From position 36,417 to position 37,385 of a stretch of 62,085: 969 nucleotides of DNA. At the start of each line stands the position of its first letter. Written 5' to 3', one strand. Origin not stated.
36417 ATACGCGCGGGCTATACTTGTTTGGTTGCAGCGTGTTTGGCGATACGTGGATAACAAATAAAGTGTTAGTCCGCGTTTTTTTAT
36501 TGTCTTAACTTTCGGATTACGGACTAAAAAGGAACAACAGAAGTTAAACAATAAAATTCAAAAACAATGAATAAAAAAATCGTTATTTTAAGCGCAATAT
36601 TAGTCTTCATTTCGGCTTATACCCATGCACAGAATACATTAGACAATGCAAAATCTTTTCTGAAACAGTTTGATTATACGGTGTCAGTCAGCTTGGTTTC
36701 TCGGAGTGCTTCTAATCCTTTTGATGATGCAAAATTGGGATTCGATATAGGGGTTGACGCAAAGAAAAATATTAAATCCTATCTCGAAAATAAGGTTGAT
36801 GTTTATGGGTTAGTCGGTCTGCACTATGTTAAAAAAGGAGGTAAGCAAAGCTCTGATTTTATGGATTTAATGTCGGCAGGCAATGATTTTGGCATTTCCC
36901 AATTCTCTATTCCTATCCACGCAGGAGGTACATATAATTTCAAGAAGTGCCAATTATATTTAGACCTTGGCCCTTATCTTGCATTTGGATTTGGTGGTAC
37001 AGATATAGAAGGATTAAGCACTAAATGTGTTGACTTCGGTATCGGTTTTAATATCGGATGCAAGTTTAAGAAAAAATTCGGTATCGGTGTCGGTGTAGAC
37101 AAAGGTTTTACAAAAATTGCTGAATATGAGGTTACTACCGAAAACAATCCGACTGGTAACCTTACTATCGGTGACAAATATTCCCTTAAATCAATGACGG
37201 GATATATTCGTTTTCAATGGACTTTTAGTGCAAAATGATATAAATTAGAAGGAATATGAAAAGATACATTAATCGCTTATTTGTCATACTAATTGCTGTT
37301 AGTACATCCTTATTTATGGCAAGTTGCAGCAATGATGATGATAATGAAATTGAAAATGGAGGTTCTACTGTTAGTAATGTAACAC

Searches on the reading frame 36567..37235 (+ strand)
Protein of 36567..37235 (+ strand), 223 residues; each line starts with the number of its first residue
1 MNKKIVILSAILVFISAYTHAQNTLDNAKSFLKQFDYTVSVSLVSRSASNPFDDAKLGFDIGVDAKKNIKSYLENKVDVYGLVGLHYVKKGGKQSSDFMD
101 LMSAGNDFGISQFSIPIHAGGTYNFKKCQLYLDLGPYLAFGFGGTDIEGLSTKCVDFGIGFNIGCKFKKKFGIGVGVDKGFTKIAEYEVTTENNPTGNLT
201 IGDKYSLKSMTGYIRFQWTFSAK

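Call 93: search_protein_families(library=pfam, proteins=[window:36567-37235:+], max_evalue=0.001)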
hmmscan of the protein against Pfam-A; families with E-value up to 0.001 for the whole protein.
window:36567-37235:+ (223 aa): 2 families
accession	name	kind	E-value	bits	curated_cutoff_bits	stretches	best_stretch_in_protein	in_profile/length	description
PF13568.12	OMP_b-brl_2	-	9.9e-09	36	27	1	39-185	13-174/175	Outer membrane protein beta-barrel domain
PF13505.12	OMP_b-brl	-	2.6e-08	34.7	28.7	1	10-191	4-158/175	Outer membrane protein beta-barrel domain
